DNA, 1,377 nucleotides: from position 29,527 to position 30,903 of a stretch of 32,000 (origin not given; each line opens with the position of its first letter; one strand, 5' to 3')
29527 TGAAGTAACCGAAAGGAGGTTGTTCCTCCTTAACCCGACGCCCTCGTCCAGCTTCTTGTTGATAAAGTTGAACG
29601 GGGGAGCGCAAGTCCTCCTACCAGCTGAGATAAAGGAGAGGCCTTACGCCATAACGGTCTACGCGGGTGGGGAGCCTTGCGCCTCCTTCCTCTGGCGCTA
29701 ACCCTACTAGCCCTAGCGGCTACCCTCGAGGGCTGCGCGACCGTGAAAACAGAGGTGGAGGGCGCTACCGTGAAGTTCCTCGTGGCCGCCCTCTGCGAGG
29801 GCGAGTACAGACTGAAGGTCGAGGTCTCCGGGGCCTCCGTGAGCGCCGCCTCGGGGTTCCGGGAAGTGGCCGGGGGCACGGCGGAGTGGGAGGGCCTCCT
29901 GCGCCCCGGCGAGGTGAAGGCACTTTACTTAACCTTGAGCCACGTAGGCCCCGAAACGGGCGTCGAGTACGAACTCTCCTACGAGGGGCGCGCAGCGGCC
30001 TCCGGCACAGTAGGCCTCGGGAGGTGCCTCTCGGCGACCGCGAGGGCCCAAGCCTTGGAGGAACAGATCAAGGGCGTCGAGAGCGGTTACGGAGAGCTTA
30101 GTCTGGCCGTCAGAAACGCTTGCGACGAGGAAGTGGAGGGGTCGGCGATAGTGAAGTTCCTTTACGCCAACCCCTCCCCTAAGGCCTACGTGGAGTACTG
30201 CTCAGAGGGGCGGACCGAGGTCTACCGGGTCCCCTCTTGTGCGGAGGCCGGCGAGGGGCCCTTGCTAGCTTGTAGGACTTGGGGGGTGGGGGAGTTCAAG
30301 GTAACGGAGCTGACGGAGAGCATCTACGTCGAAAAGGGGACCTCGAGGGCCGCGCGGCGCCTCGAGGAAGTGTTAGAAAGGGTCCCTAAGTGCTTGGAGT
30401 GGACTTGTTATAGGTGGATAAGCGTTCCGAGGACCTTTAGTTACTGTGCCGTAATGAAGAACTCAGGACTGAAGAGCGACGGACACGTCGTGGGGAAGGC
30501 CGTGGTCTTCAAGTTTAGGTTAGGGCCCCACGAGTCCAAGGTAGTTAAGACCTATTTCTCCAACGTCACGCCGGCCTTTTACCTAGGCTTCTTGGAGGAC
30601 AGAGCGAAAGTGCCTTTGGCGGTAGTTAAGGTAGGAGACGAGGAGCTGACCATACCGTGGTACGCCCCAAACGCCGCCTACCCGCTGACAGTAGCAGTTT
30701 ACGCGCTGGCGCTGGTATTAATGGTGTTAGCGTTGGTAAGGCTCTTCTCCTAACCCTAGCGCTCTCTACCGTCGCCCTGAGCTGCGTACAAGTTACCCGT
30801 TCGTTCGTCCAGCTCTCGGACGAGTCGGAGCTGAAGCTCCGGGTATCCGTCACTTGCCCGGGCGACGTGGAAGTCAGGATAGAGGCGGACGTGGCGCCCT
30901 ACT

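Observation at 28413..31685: Translationally coupled operon of three paralogous Cys-rich envelope proteins sharing an unassigned C-[LV]-E-W-x-C-x-[KR]-W motif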

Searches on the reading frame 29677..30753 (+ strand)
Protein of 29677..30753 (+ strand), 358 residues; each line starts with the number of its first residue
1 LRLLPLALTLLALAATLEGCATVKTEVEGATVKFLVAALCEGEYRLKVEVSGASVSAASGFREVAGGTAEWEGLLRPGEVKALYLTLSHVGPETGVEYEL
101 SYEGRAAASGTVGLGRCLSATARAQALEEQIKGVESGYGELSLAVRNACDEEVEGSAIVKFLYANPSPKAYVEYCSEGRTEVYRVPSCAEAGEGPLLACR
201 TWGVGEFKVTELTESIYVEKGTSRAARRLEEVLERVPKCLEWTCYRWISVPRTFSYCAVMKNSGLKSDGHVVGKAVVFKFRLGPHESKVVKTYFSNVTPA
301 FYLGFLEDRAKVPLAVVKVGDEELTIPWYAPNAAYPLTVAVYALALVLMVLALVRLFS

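Call 4: search_protein_families(library=pfam, proteins=[window:29677-30753:+], max_evalue=1)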
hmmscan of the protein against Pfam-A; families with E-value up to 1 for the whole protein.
window:29677-30753:+ (358 aa): 0 families

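Call 5: search_protein_families(library=ncbifam, proteins=[window:29677-30753:+], max_evalue=1)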
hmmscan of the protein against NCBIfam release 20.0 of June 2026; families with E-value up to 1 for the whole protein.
window:29677-30753:+ (358 aa): 0 families

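Call 10: find_encoding_contigs(protein=window:29677-30753:+, flank=6000, max_places=6)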
Protein window:29677-30753:+ (358 aa): 6 contigs read that carry it; 5 places shown.
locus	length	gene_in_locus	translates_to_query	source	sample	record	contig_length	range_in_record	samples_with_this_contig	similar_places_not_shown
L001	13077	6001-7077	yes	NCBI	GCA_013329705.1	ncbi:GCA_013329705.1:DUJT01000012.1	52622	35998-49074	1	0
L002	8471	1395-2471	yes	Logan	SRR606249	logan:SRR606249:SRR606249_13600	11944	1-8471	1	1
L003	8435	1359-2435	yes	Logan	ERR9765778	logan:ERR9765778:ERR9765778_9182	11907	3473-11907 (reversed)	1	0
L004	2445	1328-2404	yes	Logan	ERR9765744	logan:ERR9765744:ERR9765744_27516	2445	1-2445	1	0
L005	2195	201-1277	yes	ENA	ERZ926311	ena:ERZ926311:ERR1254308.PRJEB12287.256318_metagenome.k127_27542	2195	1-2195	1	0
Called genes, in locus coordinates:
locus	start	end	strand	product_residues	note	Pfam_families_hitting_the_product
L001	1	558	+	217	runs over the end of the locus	PF08241:Methyltransf_11 (faint), PF02475:TRM5-TYW2_MTfase (weak), PF03602:Cons_hypoth95 (weak), PF05175:MTS (weak), PF01564:Spermine_synth (weak), PF13649:Methyltransf_25 (weak), PF05430:Methyltransf_30 (faint)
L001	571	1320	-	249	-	-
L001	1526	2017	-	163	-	-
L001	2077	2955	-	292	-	PF02915:Rubrerythrin (weak), PF01988:VIT1 (faint)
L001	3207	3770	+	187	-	-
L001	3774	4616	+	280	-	-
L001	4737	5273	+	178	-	-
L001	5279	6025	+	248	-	-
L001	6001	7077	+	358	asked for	-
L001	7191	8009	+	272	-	-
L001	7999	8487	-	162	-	PF01588:tRNA_bind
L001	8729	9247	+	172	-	-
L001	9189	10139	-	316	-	PF00571:CBS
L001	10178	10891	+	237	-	-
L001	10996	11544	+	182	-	-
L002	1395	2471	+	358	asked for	-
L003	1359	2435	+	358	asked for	-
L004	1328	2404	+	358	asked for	-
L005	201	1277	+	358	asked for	-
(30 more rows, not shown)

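Call 11: find_homologous_proteins(query=window:29677-30753:+, max_evalue=0.01)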
Query window:29677-30753:+ (358 aa): 1 proteins with E <= 0.01 among 8000 candidates.
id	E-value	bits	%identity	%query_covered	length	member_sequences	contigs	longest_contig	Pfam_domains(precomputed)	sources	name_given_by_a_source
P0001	4.6e-231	784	100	100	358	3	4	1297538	-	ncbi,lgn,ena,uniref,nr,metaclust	ncbi:hypothetical protein [Ignicoccus hospitalis]|uniref:Uncharacterized protein n=1 Tax=Ignicoccus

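Call 32: search_protein_representatives(alignment_id=A2)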
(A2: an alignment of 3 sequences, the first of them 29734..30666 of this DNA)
Query: 3 sequences, 291 profile positions. Proteins with E-value up to 0.001 (for the whole library): 14; up to 1e-10: 7; up to 1e-30: 3. The best 14 are listed.
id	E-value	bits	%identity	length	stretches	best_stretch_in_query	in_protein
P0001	8.5e-129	445.5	-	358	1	1-291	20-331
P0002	2.5e-111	388.1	-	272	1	28-283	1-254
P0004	3.0e-69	250.0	-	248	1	1-290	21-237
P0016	1.2e-18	84.0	-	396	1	12-285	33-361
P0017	7.2e-18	81.4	-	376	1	14-289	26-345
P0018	3.3e-14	69.4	-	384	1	9-282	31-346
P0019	3.4e-11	59.5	-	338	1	11-259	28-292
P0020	1.7e-10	57.2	-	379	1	15-287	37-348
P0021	5.5e-08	49.0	-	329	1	11-257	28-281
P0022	8.4e-08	48.4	-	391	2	149-280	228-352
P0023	3.3e-06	43.1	-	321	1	10-265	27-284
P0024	5.6e-05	39.1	-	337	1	2-274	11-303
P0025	4.1e-04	36.2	-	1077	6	64-141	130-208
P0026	9.9e-04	35.0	-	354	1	2-238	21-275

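Call 36: predict_structure(alignment_id=A2)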
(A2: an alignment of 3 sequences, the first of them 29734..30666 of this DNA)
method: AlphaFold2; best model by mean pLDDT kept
length: 311 residues; sequences in the alignment: 3
mean_pLDDT: 41.2   pTM: 0.35
mean pLDDT of the five models: 41.2, 36.9, 35.1, 34.4, 30.9
residues with pLDDT >= 90: 3; 70-90: 51; 50-70: 41; < 50: 216
segments of 3 or more residues with pLDDT < 50: 96-311
pLDDT, mean of each block of 10 residues (from residue 1): 60 69 82 74 79 77 75 69 68 44 24 23 24 24 25 28 30 29 25 23 30 28 29 28 30 27 26 29 30 33 33 31
secondary structure, 60 per line:
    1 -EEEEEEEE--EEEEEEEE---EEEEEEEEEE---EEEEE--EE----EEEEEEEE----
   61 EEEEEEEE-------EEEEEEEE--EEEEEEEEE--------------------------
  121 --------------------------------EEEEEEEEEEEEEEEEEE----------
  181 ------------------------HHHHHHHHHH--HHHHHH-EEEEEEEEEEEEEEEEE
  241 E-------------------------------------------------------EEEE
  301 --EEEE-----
elements in order: E2-9 E12-19 E23-32 E36-40 E49-56 E61-68 E76-83 E86-94 E153-170 H205-214 H217-222 E224-241 E297-300 E303-306

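Call 37: find_homologous_proteins(query=A3, max_evalue=0.01)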
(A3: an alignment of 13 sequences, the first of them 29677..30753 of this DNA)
Query A3 (13 sequences) (358 aa, profile of the alignment): 2 proteins with E <= 0.01 among 8000 candidates.
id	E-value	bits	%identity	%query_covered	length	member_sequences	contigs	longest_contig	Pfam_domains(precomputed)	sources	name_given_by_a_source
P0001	3.7e-106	373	100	100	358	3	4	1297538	-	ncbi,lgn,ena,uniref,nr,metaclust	ncbi:hypothetical protein [Ignicoccus hospitalis]|uniref:Uncharacterized protein n=1 Tax=Ignicoccus 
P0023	1.1e-81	293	23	44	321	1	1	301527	-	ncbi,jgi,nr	ncbi:MAG: hypothetical protein GXO07_02005 [Crenarchaeota archaeon]|nr:hypothetical protein [Thermop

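Call 39: list_cluster_members(proteins=[P0016, P0017, P0018, P0019, P0020, P0021, P0022, P0023, P0024, P0026])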
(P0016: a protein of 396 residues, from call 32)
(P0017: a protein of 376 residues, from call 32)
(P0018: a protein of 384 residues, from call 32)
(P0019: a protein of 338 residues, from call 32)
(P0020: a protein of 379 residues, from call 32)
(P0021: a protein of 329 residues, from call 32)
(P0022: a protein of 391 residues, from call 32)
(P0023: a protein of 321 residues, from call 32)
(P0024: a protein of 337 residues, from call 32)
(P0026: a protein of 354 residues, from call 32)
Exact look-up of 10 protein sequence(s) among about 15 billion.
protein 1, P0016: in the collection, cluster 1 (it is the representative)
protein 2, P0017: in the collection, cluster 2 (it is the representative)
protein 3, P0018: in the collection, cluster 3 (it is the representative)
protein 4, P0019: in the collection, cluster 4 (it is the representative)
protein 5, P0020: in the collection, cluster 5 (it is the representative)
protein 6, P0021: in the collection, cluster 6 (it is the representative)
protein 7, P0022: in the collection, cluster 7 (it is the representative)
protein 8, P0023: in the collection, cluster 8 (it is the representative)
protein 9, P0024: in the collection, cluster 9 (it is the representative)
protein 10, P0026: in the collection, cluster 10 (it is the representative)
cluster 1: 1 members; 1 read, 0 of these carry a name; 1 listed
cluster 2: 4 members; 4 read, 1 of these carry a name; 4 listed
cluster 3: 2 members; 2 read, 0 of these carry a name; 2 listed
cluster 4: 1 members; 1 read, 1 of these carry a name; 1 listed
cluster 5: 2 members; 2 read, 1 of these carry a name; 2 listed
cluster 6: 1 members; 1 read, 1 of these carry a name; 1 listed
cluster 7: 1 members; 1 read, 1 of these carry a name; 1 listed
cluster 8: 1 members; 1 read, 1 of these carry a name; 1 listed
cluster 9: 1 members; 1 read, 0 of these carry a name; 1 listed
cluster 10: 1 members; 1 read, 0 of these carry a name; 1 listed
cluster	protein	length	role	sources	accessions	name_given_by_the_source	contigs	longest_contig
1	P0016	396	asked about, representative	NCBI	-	-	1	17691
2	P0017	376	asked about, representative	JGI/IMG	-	-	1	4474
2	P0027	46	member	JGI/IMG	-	hypothetical protein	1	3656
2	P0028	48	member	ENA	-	-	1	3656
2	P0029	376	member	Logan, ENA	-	-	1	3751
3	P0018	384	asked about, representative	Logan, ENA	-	-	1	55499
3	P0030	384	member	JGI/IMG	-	-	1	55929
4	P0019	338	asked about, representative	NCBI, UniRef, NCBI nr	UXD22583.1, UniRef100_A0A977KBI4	hypothetical protein IPA_06445 [Ignicoccus pacificus DSM 13166] | Uncharacterized protein n=1 Tax=Ignicoccus pacificus DSM 13166 TaxID=940294 ...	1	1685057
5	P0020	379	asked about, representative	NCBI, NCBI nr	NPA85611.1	MAG: hypothetical protein GXO07_06400 [Crenarchaeota archaeon] | hypothetical protein [Thermoproteota archaeon]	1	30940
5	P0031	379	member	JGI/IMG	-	-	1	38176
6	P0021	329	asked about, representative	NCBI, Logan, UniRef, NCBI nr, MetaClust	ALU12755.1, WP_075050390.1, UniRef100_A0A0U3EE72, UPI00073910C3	hypothetical protein EYM_07165 [Ignicoccus islandicus DSM 13165] | Uncharacterized protein n=1 Tax=Ignicoccus islandicus DSM 13165 TaxID=940295 ... | hypothetical protein [Ignicoccus islandicus]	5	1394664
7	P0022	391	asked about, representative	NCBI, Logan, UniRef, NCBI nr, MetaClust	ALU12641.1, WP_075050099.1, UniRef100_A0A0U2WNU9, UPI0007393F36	hypothetical protein EYM_06000 [Ignicoccus islandicus DSM 13165] | Transmembrane protein n=1 Tax=Ignicoccus islandicus DSM 13165 TaxID=940295 ... | hypothetical protein [Ignicoccus islandicus]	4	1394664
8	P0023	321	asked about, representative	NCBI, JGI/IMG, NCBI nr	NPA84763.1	MAG: hypothetical protein GXO07_02005 [Crenarchaeota archaeon] | hypothetical protein [Thermoproteota archaeon]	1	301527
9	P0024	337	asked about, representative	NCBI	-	-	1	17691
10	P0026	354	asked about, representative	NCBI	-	-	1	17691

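Call 40: find_encoding_contigs(protein=P0023, flank=8000, max_places=3)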
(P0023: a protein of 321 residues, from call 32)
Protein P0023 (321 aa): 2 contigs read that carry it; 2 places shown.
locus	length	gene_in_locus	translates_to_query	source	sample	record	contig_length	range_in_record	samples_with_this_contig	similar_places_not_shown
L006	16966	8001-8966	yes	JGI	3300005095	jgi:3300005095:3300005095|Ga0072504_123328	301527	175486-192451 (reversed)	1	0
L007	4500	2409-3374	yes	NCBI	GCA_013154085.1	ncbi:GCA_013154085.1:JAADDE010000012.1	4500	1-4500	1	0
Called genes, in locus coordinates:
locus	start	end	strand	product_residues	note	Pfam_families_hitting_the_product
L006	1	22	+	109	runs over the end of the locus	PF22600:MTPAP-like_central (weak), PF01909:NTP_transf_2, PF18765:Polbeta (weak)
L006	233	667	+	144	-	PF09702:Cas_Csa5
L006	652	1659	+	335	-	PF01905:DevR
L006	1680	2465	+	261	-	-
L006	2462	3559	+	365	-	-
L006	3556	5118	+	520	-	PF00270:DEAD (weak), PF00271:Helicase_C, PF22590:Cas3-like_C_2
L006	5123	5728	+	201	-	PF01966:HD (weak)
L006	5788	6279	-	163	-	-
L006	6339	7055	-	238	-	-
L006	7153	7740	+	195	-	-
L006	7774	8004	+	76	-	PF12797:Fer4_2 (faint), PF13237:Fer4_10, PF00037:Fer4 (weak), PF14697:Fer4_21, PF12838:Fer4_7, PF13187:Fer4_9, PF00037:Fer4 (weak), PF12837:Fer4_6 (weak), +7 more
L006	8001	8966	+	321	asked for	-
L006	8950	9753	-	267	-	-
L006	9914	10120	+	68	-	-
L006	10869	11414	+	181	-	-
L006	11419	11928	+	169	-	-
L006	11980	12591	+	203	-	PF08745:PIN_5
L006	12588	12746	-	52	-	-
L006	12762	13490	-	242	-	PF02602:HEM4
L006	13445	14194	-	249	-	PF00590:TP_methylase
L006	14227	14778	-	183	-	PF01558:POR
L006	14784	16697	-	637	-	PF01855:POR_N, PF02775:TPP_enzyme_C, PF12838:Fer4_7 (faint), PF12797:Fer4_2 (faint), PF13237:Fer4_10 (faint), PF14697:Fer4_21 (weak), PF00037:Fer4 (weak), PF12837:Fer4_6 (weak)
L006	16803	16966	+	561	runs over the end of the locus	PF00133:tRNA-synt_1, PF09334:tRNA-synt_1g, PF19303:Anticodon_3, PF08264:Anticodon_1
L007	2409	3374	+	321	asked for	-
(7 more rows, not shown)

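Call 41: find_encoding_contigs(protein=P0016, flank=10000, max_places=3)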
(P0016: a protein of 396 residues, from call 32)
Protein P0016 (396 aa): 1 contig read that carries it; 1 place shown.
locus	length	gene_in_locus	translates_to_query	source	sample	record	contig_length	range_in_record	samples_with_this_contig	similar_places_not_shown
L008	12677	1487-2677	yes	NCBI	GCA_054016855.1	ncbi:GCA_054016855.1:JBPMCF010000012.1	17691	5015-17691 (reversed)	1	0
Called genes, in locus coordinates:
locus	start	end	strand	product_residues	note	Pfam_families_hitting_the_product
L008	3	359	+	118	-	?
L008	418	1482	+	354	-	-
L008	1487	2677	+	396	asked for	-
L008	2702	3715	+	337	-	-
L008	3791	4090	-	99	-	PF04242:DUF424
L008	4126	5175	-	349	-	PF02926:THUMP, PF14419:SPOUT_MTase_2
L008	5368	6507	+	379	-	PF01264:Chorismate_synt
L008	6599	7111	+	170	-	PF27343:MJ0207 (faint), PF02830:V4R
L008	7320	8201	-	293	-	PF01261:AP_endonuc_2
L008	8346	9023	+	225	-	PF02511:Thy1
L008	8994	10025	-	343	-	-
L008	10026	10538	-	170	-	-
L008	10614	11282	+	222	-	-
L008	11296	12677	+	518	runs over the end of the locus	-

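Call 43: find_encoding_contigs(protein=P0018, flank=8000, max_places=2)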
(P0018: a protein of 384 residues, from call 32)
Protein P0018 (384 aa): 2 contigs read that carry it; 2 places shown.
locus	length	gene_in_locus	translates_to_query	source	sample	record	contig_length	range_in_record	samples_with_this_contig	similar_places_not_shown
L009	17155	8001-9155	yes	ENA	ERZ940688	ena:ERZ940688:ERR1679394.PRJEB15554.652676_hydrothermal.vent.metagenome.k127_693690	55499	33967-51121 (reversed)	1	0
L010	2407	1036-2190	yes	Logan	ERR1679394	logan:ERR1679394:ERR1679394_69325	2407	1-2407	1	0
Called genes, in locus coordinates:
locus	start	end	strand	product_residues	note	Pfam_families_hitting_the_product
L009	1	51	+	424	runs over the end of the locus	PF13393:tRNA-synt_His, PF01409:tRNA-synt_2d (weak), PF00587:tRNA-synt_2b, PF03129:HGTP_anticodon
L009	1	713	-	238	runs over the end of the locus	PF01351:RNase_HII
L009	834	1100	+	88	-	-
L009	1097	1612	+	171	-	PF03205:MobB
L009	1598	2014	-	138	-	PF04307:YdjM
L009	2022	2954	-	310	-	PF00288:GHMP_kinases_N (weak)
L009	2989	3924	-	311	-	PF13531:SBP_bac_11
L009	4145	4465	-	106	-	PF01842:ACT, PF13740:ACT_6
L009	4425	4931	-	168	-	PF00694:Aconitase_C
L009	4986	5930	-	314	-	PF00149:Metallophos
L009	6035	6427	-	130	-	PF01402:RHH_1, PF12651:RHH_3 (weak)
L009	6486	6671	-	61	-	-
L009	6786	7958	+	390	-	-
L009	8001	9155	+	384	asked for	-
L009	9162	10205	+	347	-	-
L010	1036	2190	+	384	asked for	-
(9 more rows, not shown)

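Call 44: find_encoding_contigs(protein=P0019, flank=8000, max_places=2)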
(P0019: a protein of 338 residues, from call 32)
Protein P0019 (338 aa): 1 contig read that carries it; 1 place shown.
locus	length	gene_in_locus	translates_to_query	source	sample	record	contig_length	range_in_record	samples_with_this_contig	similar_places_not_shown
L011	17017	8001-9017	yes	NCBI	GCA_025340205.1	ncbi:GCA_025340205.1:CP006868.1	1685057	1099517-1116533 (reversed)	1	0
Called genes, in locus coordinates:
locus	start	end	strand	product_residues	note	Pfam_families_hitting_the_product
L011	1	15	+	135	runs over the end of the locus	-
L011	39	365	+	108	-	-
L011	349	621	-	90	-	PF01503:PRA-PH (weak), PF03819:MazG, PF12643:MazG-like (weak)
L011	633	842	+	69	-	PF03911:Sec61_beta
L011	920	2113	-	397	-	PF07969:Amidohydro_3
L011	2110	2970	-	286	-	PF08240:ADH_N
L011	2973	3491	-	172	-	PF00694:Aconitase_C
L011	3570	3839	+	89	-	-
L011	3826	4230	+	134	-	PF01850:PIN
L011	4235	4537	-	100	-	-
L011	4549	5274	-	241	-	PF09754:PAC2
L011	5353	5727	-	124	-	PF03297:Ribosomal_S25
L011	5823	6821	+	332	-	-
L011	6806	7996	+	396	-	-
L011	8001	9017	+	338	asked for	-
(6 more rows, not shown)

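Call 45: find_encoding_contigs(protein=P0022, flank=6000, max_places=1)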
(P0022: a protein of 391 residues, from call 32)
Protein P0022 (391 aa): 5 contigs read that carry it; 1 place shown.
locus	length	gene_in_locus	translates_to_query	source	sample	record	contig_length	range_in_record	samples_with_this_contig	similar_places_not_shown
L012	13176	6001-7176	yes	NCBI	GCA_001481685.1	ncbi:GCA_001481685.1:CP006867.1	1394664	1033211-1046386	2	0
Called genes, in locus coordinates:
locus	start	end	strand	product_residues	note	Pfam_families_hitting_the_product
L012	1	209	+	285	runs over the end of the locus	PF01875:Memo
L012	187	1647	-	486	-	PF05960:DUF885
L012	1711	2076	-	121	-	-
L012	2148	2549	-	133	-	PF00571:CBS (weak)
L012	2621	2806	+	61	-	-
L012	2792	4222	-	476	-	PF00999:Na_H_Exchanger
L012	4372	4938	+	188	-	-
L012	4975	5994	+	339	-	-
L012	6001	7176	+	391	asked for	-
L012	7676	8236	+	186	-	-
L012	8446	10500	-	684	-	-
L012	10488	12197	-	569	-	-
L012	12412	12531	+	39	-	-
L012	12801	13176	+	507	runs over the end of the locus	PF00496:SBP_bac_5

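Call 46: find_encoding_contigs(protein=P0021, flank=6000, max_places=1)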
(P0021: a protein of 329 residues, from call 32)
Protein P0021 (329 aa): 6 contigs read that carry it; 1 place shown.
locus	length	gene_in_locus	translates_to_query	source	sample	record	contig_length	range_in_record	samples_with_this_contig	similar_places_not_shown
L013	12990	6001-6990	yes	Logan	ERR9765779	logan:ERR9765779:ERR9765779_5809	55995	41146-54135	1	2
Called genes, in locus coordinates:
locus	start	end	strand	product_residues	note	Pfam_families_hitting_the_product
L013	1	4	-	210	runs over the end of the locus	PF14522:Cytochrome_C7 (faint)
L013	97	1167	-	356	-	PF20706:GT4-conflict (faint), PF13439:Glyco_transf_4, PF13579:Glyco_trans_4_4, PF00534:Glycos_transf_1, PF13692:Glyco_trans_1_4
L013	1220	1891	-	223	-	PF12838:Fer4_7 (faint), PF00037:Fer4 (weak), PF25160:LdpA_Fe-S-bd (faint), PF12837:Fer4_6 (faint), PF13187:Fer4_9 (weak), PF11969:DcpS_C, PF01230:HIT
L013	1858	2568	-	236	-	PF00462:Glutaredoxin (faint), PF00085:Thioredoxin (faint), PF13098:Thioredoxin_2 (faint), PF13192:Thioredoxin_3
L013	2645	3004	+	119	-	-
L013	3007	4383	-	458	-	PF02403:Seryl_tRNA_N, PF00587:tRNA-synt_2b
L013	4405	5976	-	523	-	PF20123:DUF6513 (weak), PF14251:PterinBD-DUF4346 (weak)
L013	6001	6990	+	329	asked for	-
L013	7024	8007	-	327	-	PF00890:FAD_binding_2, PF01266:DAO (weak), PF01494:FAD_binding_3, PF01946:Thi4, PF07992:Pyr_redox_2, PF12831:FAD_oxidored, PF13738:Pyr_redox_3, PF00070:Pyr_redox, +4 more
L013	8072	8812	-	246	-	PF00290:Trp_syntA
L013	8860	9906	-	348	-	-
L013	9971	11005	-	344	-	PF17835:NOG1_N, PF00071:Ras, PF01926:MMR_HSR1, PF02421:FeoB_N, PF06858:NOG1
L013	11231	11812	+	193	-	PF00590:TP_methylase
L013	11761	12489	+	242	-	PF02602:HEM4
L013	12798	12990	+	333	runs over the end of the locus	PF01979:Amidohydro_1, PF07969:Amidohydro_3 (weak)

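Call 47: find_encoding_contigs(protein=P0020, flank=6000, max_places=1)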
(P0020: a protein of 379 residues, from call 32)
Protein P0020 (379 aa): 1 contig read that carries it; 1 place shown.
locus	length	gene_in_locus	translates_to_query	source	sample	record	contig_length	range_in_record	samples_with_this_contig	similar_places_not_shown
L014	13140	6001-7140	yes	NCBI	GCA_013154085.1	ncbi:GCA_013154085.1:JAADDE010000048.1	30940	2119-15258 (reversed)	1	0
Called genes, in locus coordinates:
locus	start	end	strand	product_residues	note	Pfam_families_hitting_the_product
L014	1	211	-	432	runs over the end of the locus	PF21572:Nop5_56-rel_N_Arc, PF01798:Nop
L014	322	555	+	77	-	PF04014:MazE_antitoxin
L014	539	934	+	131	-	PF01850:PIN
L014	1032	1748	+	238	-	PF01925:TauE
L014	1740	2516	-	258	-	-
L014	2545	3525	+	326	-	PF17125:Methyltr_RsmF_N, PF01189:Methyltr_RsmB-F, PF13847:Methyltransf_31 (weak)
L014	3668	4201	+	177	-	-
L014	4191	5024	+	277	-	-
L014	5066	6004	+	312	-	-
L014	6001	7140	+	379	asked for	-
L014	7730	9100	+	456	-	PF00291:PALP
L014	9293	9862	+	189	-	-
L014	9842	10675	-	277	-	PF23441:SDR (weak), PF00106:adh_short, PF13561:adh_short_C2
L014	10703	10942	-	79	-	PF01037:AsnC_trans_reg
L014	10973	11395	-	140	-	PF04892:VanZ-LLP1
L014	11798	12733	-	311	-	PF18093:Trm5_N, PF02005:TRM, PF25133:TYW2_N_2, PF02475:TRM5-TYW2_MTfase, PF03602:Cons_hypoth95, PF05175:MTS, PF06325:PrmA, PF13847:Methyltransf_31, +4 more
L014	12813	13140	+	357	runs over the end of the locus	PF01266:DAO (faint), PF07992:Pyr_redox_2, PF13454:NAD_binding_9 (faint), PF00070:Pyr_redox (weak)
